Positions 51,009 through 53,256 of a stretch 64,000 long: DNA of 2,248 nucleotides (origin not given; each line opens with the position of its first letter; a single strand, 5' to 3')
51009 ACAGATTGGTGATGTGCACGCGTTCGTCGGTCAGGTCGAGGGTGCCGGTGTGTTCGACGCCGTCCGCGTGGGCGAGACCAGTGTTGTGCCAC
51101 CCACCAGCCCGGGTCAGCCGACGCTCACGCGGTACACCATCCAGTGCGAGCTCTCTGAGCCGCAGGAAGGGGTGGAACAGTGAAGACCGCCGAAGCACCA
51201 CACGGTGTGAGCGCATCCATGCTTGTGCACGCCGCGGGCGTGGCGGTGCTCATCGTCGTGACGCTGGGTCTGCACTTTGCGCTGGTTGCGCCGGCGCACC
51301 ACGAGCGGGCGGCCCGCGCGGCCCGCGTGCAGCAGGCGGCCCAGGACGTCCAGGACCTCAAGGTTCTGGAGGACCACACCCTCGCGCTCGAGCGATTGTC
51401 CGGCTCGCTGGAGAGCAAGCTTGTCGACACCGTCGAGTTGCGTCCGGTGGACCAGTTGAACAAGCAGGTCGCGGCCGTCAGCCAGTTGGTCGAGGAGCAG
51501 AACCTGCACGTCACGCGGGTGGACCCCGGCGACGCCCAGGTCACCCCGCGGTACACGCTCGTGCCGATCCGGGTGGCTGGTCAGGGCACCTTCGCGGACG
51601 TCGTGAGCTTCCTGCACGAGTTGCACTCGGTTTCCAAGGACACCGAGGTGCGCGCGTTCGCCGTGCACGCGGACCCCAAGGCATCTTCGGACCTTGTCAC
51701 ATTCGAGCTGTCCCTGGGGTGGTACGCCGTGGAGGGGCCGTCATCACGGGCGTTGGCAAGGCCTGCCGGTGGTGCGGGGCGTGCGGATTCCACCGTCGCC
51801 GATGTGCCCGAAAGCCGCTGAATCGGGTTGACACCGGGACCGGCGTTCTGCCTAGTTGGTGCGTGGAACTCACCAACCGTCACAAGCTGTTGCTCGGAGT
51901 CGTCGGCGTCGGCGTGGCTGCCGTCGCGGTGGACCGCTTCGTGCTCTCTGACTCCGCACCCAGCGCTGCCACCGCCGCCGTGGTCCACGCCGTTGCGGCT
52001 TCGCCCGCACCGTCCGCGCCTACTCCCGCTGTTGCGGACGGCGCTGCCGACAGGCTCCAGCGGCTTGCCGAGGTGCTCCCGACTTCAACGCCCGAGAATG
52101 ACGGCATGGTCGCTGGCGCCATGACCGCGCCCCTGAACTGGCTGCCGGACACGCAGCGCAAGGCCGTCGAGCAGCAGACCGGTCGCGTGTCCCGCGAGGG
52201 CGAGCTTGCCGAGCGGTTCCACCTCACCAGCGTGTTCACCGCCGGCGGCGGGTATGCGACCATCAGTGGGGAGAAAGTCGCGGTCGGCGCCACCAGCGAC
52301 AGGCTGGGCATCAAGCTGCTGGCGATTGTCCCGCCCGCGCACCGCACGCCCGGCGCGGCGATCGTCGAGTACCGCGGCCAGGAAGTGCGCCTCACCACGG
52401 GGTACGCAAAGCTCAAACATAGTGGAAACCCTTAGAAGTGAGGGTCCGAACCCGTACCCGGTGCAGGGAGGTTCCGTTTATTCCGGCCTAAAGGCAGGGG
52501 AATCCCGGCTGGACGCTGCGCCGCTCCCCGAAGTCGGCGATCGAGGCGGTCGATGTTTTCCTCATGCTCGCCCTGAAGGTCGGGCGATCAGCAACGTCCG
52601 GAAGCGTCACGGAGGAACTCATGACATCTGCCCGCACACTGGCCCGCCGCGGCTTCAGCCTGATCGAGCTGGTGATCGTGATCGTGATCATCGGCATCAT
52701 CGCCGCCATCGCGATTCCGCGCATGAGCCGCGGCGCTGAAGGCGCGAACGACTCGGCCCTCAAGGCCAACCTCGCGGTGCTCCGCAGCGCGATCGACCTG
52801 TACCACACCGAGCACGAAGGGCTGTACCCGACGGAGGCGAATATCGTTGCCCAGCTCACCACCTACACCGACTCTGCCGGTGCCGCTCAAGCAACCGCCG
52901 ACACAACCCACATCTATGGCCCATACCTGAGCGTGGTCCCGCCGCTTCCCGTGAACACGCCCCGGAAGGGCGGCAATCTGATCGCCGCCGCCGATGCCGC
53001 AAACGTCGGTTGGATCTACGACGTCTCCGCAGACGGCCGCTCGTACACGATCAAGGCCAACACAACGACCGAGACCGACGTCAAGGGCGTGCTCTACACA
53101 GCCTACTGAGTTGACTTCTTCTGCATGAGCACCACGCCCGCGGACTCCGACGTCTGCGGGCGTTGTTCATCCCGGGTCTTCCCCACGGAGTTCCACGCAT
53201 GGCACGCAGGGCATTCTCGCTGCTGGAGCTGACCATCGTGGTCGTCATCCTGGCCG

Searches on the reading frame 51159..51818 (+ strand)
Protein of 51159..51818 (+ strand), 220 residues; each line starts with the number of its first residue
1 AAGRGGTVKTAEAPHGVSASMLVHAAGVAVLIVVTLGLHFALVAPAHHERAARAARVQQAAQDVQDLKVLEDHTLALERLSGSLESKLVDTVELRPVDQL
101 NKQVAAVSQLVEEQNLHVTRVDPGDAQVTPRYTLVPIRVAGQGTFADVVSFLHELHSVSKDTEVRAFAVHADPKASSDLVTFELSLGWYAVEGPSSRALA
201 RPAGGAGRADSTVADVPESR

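Call 51: search_protein_families(library=pfam, proteins=[window:51159-51818:+], max_evalue=0.001)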
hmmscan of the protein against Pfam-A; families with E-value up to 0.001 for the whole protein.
window:51159-51818:+ (220 aa): 1 family
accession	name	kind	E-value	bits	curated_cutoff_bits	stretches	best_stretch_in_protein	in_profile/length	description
PF04350.18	PilO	-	1e-05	26.2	22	1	54-184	12-136/145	Pilus assembly protein, PilO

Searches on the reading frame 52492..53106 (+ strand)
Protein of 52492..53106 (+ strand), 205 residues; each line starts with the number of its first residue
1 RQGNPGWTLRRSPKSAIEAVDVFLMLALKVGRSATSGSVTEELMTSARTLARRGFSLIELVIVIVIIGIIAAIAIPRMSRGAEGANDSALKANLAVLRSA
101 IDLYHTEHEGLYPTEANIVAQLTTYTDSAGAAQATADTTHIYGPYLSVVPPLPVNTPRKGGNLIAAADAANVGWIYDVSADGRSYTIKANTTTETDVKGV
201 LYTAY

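Call 51: search_protein_families(library=pfam, proteins=[window:52492-53106:+], max_evalue=0.001)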
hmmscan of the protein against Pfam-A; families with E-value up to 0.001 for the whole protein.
window:52492-53106:+ (205 aa): 1 family
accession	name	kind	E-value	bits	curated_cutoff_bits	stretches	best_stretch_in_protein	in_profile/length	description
PF07963.17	N_methyl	-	3.3e-07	30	21.2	1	52-75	4-27/27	Prokaryotic N-terminal methylation motif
